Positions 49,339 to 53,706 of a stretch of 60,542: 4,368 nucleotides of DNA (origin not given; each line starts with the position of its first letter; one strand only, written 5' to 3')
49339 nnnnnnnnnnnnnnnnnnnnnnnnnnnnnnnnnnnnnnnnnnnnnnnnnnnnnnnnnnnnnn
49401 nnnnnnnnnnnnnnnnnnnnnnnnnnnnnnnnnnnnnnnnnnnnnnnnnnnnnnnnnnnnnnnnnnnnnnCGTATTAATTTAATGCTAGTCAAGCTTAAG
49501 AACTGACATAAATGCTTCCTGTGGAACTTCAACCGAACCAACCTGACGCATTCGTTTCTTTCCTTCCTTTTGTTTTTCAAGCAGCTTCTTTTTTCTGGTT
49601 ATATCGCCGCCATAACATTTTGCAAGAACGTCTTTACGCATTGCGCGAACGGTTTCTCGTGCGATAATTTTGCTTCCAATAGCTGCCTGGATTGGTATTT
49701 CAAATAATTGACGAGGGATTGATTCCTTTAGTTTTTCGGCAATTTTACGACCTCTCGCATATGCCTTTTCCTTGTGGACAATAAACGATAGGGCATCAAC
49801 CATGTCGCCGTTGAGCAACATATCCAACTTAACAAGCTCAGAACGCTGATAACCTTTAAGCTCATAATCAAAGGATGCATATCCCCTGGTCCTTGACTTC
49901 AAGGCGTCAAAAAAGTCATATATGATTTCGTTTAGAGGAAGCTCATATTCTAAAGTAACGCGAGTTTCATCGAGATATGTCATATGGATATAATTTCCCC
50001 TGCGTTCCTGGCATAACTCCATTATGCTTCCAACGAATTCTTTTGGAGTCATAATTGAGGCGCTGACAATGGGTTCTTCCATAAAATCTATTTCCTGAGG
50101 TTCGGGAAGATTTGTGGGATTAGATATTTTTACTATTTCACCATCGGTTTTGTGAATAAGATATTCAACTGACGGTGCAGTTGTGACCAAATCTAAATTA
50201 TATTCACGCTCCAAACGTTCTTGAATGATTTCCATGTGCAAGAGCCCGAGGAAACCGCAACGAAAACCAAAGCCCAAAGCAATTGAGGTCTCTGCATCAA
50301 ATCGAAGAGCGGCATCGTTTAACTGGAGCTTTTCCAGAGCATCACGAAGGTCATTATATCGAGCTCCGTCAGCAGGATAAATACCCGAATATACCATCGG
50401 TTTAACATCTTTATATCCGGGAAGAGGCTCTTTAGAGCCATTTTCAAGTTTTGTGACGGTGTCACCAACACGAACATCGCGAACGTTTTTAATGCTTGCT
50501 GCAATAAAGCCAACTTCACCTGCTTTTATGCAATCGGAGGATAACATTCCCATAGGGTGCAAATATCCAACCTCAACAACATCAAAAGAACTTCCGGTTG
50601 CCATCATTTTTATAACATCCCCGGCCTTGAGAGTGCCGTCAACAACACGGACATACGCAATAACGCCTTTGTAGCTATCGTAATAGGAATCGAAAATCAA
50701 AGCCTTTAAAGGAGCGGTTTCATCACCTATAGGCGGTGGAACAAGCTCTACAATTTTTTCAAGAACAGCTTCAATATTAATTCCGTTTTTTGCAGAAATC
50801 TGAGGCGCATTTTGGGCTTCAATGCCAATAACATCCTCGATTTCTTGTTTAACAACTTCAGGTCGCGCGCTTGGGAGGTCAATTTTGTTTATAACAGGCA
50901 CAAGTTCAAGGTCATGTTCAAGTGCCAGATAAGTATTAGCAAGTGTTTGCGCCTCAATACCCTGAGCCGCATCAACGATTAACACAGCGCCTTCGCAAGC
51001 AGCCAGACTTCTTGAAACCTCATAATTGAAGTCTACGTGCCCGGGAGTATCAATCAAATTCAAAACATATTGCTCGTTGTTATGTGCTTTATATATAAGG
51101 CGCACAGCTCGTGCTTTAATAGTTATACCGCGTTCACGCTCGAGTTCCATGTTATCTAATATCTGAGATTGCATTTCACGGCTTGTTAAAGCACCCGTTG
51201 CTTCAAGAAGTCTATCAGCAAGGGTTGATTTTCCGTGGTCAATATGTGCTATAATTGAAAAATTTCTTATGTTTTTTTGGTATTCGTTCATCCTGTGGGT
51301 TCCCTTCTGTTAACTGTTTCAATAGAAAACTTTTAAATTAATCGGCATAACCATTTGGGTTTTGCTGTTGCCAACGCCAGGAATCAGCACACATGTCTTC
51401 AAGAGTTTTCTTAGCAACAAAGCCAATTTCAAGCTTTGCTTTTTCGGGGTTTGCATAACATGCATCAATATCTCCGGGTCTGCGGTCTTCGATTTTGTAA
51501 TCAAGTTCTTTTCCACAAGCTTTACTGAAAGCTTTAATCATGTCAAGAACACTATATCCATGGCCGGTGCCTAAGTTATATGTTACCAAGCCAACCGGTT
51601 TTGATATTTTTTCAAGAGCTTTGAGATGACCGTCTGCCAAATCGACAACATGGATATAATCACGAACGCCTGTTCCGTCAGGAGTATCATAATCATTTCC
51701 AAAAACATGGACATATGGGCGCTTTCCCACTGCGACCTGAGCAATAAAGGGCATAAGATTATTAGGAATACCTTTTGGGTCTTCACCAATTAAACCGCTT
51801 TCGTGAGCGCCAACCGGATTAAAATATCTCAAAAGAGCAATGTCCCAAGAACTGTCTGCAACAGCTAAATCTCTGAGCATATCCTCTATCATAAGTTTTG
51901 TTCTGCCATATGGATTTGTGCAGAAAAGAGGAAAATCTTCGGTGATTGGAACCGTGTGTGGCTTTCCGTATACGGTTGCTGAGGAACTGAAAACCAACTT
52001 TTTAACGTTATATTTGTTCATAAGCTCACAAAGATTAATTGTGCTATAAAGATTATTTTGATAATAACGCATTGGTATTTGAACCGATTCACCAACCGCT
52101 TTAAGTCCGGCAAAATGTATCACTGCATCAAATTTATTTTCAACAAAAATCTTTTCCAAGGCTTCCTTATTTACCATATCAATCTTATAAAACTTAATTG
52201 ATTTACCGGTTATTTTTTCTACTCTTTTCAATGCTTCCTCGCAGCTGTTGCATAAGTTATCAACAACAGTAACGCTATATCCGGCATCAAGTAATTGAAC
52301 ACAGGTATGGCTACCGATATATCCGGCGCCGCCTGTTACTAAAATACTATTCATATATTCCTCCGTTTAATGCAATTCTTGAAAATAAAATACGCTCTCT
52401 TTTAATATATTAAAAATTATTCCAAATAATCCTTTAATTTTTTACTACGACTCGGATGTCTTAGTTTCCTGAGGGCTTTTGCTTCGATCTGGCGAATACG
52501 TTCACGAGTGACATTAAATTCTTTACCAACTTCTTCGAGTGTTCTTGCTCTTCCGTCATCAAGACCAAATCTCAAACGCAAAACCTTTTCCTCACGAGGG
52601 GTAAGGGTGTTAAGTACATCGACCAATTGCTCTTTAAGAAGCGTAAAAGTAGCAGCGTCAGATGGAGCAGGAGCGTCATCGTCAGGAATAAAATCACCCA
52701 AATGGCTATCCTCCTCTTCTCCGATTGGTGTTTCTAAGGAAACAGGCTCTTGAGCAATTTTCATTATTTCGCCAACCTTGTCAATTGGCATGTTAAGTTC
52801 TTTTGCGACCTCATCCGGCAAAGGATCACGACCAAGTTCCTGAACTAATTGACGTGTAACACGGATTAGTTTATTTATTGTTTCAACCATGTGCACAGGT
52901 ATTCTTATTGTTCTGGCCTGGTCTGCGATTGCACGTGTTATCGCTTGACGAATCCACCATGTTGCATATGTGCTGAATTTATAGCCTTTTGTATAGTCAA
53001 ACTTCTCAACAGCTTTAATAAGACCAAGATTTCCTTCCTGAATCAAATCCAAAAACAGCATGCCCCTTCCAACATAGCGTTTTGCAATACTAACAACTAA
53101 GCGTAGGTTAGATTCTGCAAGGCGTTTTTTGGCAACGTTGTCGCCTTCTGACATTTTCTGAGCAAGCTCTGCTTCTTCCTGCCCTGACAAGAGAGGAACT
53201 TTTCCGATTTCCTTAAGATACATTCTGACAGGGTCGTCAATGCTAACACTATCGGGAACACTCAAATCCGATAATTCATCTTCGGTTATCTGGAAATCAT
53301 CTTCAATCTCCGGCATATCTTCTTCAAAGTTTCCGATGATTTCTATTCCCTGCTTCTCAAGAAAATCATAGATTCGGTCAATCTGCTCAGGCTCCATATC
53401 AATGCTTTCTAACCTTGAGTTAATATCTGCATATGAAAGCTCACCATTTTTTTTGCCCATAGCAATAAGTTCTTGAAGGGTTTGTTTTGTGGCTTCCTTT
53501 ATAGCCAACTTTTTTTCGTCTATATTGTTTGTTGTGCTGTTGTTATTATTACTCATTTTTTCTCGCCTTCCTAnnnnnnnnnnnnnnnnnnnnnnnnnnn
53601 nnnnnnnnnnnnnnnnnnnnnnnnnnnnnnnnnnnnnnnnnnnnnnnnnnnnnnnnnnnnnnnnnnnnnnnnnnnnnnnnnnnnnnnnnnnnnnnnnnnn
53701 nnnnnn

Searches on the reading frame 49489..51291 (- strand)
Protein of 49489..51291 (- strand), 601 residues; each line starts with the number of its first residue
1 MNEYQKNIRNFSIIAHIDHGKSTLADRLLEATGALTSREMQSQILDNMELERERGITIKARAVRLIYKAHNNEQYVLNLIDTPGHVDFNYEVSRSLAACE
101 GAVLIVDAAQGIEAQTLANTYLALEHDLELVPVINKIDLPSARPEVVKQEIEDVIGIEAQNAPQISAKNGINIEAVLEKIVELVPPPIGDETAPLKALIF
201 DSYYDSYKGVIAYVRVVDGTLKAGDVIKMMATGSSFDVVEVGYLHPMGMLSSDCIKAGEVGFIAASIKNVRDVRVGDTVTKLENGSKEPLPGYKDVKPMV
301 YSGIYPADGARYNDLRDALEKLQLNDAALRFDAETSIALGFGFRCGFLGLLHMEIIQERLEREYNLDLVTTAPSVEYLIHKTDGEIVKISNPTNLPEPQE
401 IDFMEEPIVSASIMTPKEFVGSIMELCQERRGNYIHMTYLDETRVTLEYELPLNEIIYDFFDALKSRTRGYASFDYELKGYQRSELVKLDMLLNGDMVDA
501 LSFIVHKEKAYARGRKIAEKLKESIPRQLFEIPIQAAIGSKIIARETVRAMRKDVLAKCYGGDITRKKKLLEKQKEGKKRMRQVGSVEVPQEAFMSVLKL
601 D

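Call 13: search_protein_families(library=pfam, proteins=[window:49489-51291:-], max_evalue=0.0001)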
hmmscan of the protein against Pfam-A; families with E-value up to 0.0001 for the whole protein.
window:49489-51291:- (601 aa): 6 families
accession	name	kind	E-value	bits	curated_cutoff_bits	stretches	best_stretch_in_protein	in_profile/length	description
PF00009.33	GTP_EFTU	-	1e-54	185.4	26.5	1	6-186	1-188/188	Elongation factor Tu GTP binding domain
PF06421.17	LepA_C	-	1.6e-52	176.6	29.7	1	493-599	1-107/107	GTP-binding protein LepA C-terminus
PF00679.30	EFG_C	-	5.8e-25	87.6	27.9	1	405-490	3-87/89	Elongation factor G C-terminus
PF03144.31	GTP_EFTU_D2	-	2.5e-12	47.5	30.3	1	209-280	1-73/73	Elongation factor Tu domain 2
PF22042.2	EF-G_D2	-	3.1e-06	27.6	27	1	194-237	1-39/84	Elongation factor G domain 2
PF14492.12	EFG_III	-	7e-05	23.2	27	0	297-370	3-73/75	Elongation Factor G, domain III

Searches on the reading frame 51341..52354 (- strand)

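Call 13: search_protein_families(library=pfam, proteins=[window:51341-52354:-], max_evalue=0.0001)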
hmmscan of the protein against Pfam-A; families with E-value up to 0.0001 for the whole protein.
window:51341-52354:- (338 aa): 10 families
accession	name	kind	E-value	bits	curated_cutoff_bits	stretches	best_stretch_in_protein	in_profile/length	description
PF01370.27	Epimerase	-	7.3e-58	196.2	20.9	1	4-262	1-240/240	NAD dependent epimerase/dehydratase family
PF16363.11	GDP_Man_Dehyd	-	5.8e-57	194.1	27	1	5-324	1-331/332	GDP-mannose 4,6 dehydratase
PF02719.21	Polysacc_synt_2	-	2.3e-14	53.7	20.2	1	4-182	1-173/293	Polysaccharide biosynthesis protein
PF01073.25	3Beta_HSD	-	2.7e-14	53.3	22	1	5-159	1-156/280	3-beta hydroxysteroid dehydrogenase/isomerase family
PF04321.23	RmlD_sub_bind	-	1.4e-11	44.5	27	1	3-162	2-138/287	RmlD substrate binding domain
PF00106.31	adh_short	-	7.3e-09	35.8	26.6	1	3-114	2-121/195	short chain dehydrogenase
PF13460.12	NAD_binding_10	-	4.8e-07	30.3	27.2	1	8-161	1-132/184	NAD(P)H-binding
PF07993.18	NAD_binding_4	-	1.1e-05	25.2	20.1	0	7-164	2-192/258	Male sterility protein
PF08659.16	KR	-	1.8e-05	25.2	22.6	1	4-132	3-144/180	KR domain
PF05368.20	NmrA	-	1.9e-05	24.9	27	0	3-125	4-107/298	NmrA-like family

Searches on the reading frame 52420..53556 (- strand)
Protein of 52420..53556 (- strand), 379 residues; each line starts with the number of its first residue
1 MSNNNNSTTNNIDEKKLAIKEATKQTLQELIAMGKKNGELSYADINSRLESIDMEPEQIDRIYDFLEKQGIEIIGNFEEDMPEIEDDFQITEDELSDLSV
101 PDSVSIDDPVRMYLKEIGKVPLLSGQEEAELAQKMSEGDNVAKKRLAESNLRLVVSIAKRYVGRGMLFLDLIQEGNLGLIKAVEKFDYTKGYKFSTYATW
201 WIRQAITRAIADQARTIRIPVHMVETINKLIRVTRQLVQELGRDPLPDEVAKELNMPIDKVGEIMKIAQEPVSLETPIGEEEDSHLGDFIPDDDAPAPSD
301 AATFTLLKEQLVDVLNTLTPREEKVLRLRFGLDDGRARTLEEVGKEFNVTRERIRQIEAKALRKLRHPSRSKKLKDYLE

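Call 14: search_protein_families(library=pfam, proteins=[window:52420-53556:-], max_evalue=0.0001)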
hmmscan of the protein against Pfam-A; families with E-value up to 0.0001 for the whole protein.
window:52420-53556:- (379 aa): 5 families
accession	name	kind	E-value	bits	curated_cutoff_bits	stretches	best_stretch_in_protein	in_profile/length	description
PF04539.22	Sigma70_r3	-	2e-29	102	25.3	1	225-301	1-77/78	Sigma-70 region 3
PF04542.20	Sigma70_r2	-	9.9e-25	86.6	24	1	146-216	1-71/71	Sigma-70 region 2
PF04545.22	Sigma70_r4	-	1.5e-19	69.7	24.1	1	314-367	1-50/50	Sigma-70, region 4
PF03979.19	Sigma70_r1_1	-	3.9e-16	59.2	22.5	1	22-92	2-72/81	Sigma-70 factor, region 1.1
PF00140.25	Sigma70_r1_2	-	1.9e-15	56.9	22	1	108-139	1-32/34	Sigma-70 factor, region 1.2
